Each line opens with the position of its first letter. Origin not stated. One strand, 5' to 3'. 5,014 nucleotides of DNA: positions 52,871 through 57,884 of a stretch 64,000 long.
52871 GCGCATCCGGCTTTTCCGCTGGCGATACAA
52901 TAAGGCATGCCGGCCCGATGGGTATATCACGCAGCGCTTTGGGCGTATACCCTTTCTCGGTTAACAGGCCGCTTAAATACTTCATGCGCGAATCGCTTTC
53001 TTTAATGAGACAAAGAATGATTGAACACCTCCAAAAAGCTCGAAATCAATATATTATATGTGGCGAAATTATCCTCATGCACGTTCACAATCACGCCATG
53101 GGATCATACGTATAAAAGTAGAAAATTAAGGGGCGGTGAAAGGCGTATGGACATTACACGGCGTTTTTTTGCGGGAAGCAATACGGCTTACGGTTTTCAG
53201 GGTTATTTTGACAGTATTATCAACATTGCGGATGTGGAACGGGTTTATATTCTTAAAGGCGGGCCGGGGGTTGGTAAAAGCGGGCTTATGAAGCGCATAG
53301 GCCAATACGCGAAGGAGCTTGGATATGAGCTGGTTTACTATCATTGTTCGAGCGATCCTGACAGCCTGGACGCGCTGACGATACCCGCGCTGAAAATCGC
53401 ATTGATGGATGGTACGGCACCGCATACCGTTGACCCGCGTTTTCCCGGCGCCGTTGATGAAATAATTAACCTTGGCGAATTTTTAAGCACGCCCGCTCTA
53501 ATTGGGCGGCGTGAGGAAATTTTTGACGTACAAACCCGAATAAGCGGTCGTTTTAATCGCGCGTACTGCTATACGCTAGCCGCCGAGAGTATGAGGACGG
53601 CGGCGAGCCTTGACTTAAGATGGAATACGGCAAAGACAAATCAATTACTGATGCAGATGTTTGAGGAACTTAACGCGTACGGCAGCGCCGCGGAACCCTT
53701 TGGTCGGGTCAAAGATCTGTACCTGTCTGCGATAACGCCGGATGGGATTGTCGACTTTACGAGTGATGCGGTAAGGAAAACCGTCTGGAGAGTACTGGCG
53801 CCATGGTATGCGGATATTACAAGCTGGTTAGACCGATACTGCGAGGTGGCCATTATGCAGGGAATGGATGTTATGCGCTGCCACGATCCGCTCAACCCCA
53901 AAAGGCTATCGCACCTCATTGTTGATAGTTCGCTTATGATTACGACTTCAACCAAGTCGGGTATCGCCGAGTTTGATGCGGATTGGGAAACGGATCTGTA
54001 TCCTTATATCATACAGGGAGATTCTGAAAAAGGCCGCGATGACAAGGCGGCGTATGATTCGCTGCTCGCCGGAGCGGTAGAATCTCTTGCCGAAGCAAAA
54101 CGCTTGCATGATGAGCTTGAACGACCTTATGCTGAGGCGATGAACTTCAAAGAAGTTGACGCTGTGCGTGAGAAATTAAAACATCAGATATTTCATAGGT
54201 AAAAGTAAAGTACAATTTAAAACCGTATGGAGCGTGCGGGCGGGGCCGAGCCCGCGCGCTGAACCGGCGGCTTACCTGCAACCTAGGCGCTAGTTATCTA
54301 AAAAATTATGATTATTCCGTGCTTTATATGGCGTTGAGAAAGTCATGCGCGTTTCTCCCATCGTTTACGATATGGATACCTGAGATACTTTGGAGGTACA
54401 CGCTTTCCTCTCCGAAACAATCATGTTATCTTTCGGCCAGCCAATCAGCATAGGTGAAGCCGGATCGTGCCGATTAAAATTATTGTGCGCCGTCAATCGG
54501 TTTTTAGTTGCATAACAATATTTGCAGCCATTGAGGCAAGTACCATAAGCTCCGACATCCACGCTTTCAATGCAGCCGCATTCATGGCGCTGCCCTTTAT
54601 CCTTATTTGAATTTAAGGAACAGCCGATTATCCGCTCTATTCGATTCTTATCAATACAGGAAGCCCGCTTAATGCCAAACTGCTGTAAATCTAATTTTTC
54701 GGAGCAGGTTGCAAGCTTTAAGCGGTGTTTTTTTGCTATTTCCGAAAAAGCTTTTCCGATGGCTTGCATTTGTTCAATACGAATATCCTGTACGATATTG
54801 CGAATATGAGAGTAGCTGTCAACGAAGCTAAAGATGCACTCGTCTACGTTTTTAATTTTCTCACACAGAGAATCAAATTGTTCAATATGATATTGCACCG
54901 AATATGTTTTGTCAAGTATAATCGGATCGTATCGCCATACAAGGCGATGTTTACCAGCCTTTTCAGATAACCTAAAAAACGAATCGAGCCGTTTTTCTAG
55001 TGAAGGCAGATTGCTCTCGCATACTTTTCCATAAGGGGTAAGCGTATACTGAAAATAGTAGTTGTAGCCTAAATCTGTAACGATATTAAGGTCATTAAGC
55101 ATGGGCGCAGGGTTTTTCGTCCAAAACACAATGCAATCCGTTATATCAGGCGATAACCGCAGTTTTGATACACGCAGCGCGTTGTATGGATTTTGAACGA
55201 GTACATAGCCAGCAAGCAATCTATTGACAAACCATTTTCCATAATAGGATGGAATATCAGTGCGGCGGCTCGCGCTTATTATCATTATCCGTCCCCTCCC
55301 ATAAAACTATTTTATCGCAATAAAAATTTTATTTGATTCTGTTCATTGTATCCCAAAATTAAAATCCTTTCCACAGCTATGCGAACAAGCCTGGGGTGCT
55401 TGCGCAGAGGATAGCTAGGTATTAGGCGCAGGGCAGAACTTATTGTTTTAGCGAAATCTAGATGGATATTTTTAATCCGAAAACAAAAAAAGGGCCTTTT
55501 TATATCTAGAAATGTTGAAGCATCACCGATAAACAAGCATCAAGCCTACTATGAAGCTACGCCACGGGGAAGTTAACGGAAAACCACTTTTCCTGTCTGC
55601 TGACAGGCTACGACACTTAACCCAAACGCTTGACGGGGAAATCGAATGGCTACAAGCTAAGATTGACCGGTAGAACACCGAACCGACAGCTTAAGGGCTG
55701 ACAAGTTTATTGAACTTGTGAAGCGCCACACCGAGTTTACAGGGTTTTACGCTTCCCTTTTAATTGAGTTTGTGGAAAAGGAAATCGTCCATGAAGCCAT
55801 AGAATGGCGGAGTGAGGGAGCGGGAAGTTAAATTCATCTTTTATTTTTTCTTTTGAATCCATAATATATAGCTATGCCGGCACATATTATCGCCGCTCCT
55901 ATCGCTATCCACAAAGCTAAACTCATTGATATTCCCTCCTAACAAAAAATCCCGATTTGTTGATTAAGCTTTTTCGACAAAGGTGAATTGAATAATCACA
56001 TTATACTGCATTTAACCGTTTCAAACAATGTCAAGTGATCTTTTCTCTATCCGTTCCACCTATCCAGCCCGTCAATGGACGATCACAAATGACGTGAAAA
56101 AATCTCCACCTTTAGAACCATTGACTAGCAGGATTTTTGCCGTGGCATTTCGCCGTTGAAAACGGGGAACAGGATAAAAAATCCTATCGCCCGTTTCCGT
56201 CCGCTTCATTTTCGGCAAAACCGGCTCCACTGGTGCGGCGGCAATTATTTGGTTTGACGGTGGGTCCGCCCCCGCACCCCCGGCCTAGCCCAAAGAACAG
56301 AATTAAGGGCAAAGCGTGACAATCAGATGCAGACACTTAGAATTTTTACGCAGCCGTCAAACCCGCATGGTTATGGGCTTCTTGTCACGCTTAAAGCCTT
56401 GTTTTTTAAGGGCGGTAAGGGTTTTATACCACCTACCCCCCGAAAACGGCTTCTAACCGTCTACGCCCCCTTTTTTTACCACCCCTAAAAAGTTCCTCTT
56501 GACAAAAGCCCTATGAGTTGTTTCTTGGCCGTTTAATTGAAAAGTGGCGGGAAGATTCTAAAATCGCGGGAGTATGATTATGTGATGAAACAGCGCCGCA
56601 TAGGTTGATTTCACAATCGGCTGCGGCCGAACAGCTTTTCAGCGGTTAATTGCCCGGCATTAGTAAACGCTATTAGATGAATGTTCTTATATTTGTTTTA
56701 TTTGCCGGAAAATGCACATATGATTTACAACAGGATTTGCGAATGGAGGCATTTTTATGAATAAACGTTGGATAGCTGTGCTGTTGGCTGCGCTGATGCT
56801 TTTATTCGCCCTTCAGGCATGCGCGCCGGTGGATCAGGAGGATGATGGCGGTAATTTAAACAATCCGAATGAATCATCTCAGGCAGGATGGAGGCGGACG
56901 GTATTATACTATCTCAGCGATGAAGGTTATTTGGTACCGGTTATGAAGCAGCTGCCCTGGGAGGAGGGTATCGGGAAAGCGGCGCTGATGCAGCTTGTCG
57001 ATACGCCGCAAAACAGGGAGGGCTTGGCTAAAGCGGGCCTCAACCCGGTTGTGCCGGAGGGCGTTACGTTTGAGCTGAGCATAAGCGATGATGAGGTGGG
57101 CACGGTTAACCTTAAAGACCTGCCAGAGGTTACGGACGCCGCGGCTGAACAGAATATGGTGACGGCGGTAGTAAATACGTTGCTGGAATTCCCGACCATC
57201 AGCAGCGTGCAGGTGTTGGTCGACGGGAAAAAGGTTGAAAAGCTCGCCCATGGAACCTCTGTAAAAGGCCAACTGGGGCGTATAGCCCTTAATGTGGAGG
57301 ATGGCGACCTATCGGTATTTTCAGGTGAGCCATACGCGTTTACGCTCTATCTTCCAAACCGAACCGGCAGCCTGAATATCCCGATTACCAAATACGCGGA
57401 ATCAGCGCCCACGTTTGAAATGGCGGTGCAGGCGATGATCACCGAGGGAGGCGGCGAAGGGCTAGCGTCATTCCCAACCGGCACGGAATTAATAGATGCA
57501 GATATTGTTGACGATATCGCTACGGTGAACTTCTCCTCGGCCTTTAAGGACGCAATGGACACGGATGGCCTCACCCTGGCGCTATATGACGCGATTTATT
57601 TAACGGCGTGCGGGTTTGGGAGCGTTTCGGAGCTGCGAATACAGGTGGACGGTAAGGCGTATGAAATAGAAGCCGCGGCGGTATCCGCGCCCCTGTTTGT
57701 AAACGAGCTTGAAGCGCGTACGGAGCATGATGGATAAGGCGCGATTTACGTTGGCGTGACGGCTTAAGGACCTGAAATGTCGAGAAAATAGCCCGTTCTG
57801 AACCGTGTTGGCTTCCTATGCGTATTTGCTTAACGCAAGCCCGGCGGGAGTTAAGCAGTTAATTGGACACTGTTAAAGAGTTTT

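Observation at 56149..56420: Copy 2 of the conserved element, embedded in a mobile-element remnant and extended by a long hairpin plus U-run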

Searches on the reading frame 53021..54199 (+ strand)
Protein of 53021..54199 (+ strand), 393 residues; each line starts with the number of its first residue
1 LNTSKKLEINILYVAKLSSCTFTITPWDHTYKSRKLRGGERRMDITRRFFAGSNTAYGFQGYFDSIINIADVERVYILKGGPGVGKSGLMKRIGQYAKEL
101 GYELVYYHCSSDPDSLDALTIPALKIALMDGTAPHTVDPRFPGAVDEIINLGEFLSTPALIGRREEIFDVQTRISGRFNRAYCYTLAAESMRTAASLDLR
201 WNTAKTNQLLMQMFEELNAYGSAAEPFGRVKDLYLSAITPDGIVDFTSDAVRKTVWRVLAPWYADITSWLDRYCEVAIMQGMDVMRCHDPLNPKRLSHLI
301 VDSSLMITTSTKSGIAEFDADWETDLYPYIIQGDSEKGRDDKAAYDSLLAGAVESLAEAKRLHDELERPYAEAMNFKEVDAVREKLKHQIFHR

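Call 86: search_protein_families(library=pfam, proteins=[window:53021-54199:+], max_evalue=0.01)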
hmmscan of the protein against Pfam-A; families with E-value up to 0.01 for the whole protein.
window:53021-54199:+ (393 aa): 2 families
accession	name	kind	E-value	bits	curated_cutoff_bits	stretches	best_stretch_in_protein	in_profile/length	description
PF24883.2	NPHP3_N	-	0.00041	21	24.8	1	73-113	22-62/164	Nephrocystin 3, N-terminal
PF20720.3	nSTAND3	-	0.00042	20.5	27.2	1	63-120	7-61/155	Novel STAND NTPase 3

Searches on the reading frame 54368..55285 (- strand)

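Call 86: search_protein_families(library=pfam, proteins=[window:54368-55285:-], max_evalue=0.01)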
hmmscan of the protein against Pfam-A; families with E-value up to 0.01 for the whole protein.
window:54368-55285:- (306 aa): 1 family
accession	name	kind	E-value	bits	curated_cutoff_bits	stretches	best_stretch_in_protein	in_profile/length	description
PF08902.16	DUF1848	-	2.6e-101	339.3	30.5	1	2-259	1-262/262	Domain of unknown function (DUF1848)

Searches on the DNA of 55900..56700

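Call 9: search_rna_families(source=window, start=55900, end=56700, threshold=evalue, max_evalue=10, show_alignments=3)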
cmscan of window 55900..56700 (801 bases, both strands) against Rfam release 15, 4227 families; matches with E-value up to 10: 1.
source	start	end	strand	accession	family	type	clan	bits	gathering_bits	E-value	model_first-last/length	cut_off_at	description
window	56387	56460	-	RF01025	mir-934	Gene; miRNA;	-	18.6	80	1.1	1-83/83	no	mir-934 microRNA precursor family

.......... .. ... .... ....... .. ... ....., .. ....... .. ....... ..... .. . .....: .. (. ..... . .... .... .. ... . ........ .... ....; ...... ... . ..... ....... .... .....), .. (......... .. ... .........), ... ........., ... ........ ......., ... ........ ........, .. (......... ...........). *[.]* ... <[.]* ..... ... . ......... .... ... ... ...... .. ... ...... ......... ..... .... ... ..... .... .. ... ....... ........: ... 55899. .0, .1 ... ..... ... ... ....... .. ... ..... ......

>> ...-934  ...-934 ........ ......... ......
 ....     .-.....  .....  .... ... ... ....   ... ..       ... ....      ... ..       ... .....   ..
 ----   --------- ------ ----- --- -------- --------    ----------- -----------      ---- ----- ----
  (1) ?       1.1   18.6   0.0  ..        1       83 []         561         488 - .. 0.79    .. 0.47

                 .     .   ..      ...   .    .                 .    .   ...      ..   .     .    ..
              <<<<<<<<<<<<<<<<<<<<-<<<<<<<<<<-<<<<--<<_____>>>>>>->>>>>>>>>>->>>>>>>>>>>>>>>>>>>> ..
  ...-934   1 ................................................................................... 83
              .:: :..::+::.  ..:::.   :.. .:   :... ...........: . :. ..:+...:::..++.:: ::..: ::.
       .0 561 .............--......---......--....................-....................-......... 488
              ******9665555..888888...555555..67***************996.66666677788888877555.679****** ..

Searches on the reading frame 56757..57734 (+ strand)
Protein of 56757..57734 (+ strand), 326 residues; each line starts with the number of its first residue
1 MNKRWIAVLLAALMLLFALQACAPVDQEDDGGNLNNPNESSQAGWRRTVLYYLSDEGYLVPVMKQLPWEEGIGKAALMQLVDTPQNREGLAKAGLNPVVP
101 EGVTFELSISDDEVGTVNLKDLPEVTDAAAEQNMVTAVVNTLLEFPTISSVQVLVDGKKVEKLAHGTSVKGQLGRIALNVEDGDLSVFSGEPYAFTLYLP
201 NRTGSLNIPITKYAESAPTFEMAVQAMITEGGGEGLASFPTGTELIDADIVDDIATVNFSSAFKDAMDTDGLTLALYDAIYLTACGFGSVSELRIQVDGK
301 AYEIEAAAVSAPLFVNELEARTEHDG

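Call 86: search_protein_families(library=pfam, proteins=[window:56757-57734:+], max_evalue=0.01)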
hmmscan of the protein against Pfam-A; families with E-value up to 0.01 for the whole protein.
window:56757-57734:+ (326 aa): 1 family
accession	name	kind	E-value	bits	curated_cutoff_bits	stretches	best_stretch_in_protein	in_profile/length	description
PF10646.14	Germane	-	3.3e-34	118.4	23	2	50-161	2-117/117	Sporulation and spore germination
